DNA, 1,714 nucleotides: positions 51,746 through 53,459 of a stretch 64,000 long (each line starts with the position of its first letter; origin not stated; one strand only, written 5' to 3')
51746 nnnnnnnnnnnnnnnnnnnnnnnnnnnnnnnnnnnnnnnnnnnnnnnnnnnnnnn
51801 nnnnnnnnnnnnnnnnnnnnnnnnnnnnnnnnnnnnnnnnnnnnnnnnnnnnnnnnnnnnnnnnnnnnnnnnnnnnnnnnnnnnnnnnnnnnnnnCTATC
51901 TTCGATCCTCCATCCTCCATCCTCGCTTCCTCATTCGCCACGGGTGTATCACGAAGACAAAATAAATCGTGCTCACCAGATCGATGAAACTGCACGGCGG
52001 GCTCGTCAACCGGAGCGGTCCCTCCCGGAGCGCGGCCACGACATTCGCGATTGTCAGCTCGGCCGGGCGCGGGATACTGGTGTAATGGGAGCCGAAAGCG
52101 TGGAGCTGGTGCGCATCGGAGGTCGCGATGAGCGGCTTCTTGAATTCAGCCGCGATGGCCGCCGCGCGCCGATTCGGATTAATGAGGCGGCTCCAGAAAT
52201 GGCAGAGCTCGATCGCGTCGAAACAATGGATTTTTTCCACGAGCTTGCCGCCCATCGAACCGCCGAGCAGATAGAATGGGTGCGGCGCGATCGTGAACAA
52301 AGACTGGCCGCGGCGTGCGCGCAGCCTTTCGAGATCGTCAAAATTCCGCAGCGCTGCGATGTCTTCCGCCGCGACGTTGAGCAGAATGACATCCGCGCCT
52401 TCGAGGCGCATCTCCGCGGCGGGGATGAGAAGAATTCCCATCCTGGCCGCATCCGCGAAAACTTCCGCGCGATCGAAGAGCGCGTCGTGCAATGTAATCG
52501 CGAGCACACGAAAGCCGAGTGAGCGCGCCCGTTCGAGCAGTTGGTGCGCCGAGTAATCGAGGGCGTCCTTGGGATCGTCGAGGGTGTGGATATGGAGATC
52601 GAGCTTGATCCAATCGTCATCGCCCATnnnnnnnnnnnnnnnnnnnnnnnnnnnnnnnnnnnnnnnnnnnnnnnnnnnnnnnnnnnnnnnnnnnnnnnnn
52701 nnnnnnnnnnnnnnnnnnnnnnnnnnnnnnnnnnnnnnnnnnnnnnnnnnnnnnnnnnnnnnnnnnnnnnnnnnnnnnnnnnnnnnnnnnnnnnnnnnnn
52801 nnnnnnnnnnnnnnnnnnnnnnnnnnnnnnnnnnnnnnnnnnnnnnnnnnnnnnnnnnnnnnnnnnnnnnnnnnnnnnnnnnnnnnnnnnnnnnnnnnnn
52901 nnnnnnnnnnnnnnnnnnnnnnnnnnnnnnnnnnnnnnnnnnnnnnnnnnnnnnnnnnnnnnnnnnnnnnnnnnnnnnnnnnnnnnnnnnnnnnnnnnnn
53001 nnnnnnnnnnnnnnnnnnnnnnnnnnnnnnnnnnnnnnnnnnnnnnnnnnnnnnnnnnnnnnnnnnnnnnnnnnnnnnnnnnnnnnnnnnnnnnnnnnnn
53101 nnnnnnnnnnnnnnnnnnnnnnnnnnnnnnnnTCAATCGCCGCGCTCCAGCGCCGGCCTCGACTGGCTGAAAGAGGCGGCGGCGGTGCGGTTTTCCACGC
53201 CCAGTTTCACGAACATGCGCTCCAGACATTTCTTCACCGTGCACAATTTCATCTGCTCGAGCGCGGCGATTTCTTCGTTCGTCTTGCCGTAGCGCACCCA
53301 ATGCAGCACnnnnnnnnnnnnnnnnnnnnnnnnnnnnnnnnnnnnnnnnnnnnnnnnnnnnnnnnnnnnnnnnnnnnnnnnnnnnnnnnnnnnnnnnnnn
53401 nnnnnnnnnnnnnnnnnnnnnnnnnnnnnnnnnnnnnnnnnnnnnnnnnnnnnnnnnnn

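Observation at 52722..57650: tRNA-Leu-linked AT-richer islet with a compact DUF262 / AAA(DUF3696) / unknown three-gene candidate defence module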

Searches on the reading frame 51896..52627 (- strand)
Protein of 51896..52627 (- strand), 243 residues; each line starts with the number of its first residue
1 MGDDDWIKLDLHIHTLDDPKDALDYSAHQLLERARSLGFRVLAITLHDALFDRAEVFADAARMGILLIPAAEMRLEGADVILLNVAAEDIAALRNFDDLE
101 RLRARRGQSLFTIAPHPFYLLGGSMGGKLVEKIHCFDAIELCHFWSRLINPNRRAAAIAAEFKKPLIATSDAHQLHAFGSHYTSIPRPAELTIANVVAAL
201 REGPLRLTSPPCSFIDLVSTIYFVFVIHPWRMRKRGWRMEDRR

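Call 52: find_related_loci(query=window:51896-52627:-, collection=genome_contigs, flank=10000)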
Query window:51896-52627:- (243 aa) in genome_contigs; peptide patterns used: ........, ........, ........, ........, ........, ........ (x = any residue, [..] = any of these).
323 stretches matched a pattern; 99 encode a relative of the query (tblastn E <= 1e-3); the best 80 are kept; 80 distinct loci.
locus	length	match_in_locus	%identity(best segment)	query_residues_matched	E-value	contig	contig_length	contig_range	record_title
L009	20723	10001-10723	80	1-241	9e-130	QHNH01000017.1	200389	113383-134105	MAG: Verrucomicrobia bacterium isolate AV80 14_1009_05_20cm_scaffold_76_curated, whole genome shotgun sequence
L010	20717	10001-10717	79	3-241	2e-128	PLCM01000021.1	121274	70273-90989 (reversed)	MAG: Spartobacteria bacterium isolate palsa_1414 73.20111000_P3D.6_contig_551, whole genome shotgun sequence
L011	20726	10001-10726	79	1-242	4e-128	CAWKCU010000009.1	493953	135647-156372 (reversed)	MAG: uncultured Verrucomicrobiae bacterium isolate MFD05454.bin.2.94 genome assembly, contig: contig_59512, whole genome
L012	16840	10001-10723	77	1-241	6e-128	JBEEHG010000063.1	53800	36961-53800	MAG: Verrucomicrobiota bacterium isolate BP_768 scaffold_1245874, whole genome shotgun sequence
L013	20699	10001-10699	81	3-235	1e-127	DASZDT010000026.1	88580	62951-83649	MAG TPA_asm: Chthoniobacterales bacterium isolate SMAG_U6475 k141_26749, whole genome shotgun sequence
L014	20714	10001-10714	80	1-238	7e-128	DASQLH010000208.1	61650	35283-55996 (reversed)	MAG TPA_asm: Chthoniobacterales bacterium isolate SMAG_U11933 k141_6073189, whole genome shotgun sequence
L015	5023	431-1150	79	2-241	6e-128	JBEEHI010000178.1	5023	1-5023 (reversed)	MAG: Verrucomicrobiota bacterium isolate BP_766 scaffold_4907881, whole genome shotgun sequence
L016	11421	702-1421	79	2-241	1e-126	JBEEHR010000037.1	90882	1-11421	MAG: Verrucomicrobiota bacterium isolate BP_758 scaffold_2223377, whole genome shotgun sequence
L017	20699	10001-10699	82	3-235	4e-126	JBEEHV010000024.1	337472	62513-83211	MAG: Verrucomicrobiota bacterium isolate BP_754 scaffold_122598, whole genome shotgun sequence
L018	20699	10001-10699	79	3-235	2e-125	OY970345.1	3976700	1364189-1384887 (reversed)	MAG: uncultured Verrucomicrobiae bacterium isolate MFD04212.bin.2.122 genome assembly, chromosome: 1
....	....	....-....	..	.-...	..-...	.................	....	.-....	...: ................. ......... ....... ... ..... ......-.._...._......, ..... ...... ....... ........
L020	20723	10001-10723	78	1-241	2e-124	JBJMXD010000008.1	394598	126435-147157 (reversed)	MAG: Chthoniobacterales bacterium isolate H3_16_all_fractions_metab_conc_1_58_0 k255_9118019, whole genome shotgun seque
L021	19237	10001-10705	77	1-235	3e-123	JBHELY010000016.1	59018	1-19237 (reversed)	MAG: Chthoniobacterales bacterium isolate S2_bin.4.strict S2_NODE_16, whole genome shotgun sequence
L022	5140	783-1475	79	5-235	9e-123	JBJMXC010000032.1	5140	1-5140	MAG: Chthoniobacterales bacterium isolate H1_18_all_fractions_metab_conc_22_59_8 k255_1075507, whole genome shotgun sequ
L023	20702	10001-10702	79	2-236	8e-122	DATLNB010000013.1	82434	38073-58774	MAG TPA_asm: Chthoniobacterales bacterium isolate SMAG_U13789 k141_3489634, whole genome shotgun sequence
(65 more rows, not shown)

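Call 81: search_protein_families(library=pfam, proteins=[L021:5977-7599:-, L021:4007-5494:-, L021:2902-3978:-, L021:1406-2899:-, L021:747-1388:-, L021:7798-9555:-, L009:3558-6230:-, L009:7151-9919:+, L009:836-3313:-], max_evalue=0.001)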
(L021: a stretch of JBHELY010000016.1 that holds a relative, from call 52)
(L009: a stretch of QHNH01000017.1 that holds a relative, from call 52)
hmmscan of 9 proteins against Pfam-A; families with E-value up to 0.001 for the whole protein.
L021:5977-7599:- (540 aa): 0 families

L021:4007-5494:- (495 aa): 1 family
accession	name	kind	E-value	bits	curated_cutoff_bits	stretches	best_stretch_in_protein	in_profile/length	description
PF13229.12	Beta_helix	-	2e-17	63.7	25.9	3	327-468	2-135/158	Right handed beta helix region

L021:2902-3978:- (358 aa): 0 families

L021:1406-2899:- (497 aa): 0 families

L021:747-1388:- (213 aa): 0 families

L021:7798-9555:- (585 aa): 0 families

L009:3558-6230:- (890 aa): 0 families

L009:7151-9919:+ (922 aa): 15 families
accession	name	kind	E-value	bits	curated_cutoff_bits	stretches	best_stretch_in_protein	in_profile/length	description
PF00069.31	Pkinase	-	3.1e-43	148.5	31.7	1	61-315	6-258/263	Protein kinase domain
PF07714.23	PK_Tyr_Ser-Thr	-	2.5e-32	112.6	23.1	1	61-314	6-254/258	Protein tyrosine and serine/threonine kinase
PF07719.23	TPR_2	-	3.4e-13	49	27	0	607-629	11-33/34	Tetratricopeptide repeat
PF13428.12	TPR_14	-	9.8e-12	44.8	23.5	0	529-558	12-41/44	Tetratricopeptide repeat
PF14559.12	TPR_19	-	2.8e-09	37.6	25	0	679-733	5-60/68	Tetratricopeptide repeat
PF13432.12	TPR_16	-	2.2e-07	31.6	32.7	1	611-664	11-64/65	Tetratricopeptide repeat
PF13424.12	TPR_12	-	1.1e-06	29.1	30.1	0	784-842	16-75/77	Tetratricopeptide repeat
PF13176.12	TPR_7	-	1.7e-06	28.1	27.9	0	607-623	9-27/36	Tetratricopeptide repeat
PF23914.1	TPR_CcmH_CycH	-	3.9e-05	24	42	0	610-698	63-154/158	Cytochrome c-type biogenesis protein H TPR domain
PF01636.29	APH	-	4e-05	23.9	23.2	0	156-207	147-197/239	Phosphotransferase enzyme family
PF13181.12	TPR_8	-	0.0001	22.6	25.7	0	530-550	13-33/34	Tetratricopeptide repeat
PF13431.12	TPR_17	-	0.00012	22.6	24.4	0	541-560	2-21/34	Tetratricopeptide repeat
PF17667.7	Pkinase_fungal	-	0.00015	21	24.1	1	155-234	290-363/387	Fungal protein kinase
PF13371.12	TPR_9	-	0.00068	20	35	0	675-722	5-52/73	Tetratricopeptide repeat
PF12569.14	NatA_aux_su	-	0.00072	19.1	33.3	0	667-721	197-248/515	N-terminal acetyltransferase A, auxiliary subunit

L009:836-3313:- (825 aa): 2 families
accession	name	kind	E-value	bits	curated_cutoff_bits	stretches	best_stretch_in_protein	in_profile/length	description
PF00128.31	Alpha-amylase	-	4e-18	66.3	22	2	225-333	14-96/446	Alpha amylase, catalytic domain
PF14701.12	hDGE_amylase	-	1.3e-05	25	27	0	276-332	47-106/439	Glycogen debranching enzyme, glucanotransferase domain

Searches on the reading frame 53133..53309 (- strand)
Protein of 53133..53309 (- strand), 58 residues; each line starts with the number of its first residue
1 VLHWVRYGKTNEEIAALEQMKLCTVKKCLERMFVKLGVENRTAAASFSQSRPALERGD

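Call 4: search_protein_families(library=pfam, proteins=[window:53133-53309:-], max_evalue=0.1)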
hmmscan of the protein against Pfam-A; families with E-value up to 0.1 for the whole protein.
window:53133-53309:- (58 aa): 1 family
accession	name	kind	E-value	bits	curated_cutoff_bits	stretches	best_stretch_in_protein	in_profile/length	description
PF00196.25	GerE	-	7.4e-07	29.1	23.5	1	1-47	10-56/57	Bacterial regulatory proteins, luxR family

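Call 5: search_protein_families(library=padloc, proteins=[window:53133-53309:-], max_evalue=0.1)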
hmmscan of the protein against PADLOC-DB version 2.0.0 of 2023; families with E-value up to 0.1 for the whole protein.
window:53133-53309:- (58 aa): 0 families

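Call 6: search_protein_families(library=ncbifam, proteins=[window:53133-53309:-], max_evalue=0.1)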
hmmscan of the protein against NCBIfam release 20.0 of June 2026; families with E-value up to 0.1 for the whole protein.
window:53133-53309:- (58 aa): 7 families
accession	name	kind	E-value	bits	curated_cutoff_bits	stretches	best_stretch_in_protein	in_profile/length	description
TIGR03020.2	EpsA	equivalog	3.2e-11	43.3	170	1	2-46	199-243/247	XrtB/PEP-CTERM-associated transcriptional regulator EpsA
NF007505.1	PRK10100.1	equivalog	6.2e-06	26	250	1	2-49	153-200/204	biofilm master transcriptional regulator CsgD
NF010444.1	PRK13870.1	equivalog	0.00015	21.4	250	1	2-42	182-222/234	autoinducer-binding transcriptional regulator TraR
NF003420.0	PRK04841.1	equivalog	0.0095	14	537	1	4-49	849-894/903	HTH-type transcriptional regulator MalT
NF041830.1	RR_TF_ErdR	exception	0.045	13.5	390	1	5-49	162-206/213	response regulator transcription factor ErdR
NF007708.0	PRK10403.1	equivalog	0.06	12.8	343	1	2-48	162-209/215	nitrate/nitrite response regulator protein NarP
NF007561.1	PRK10188.1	equivalog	0.086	12.2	350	1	1-48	187-234/240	quorum-sensing transcriptional regulator SdiA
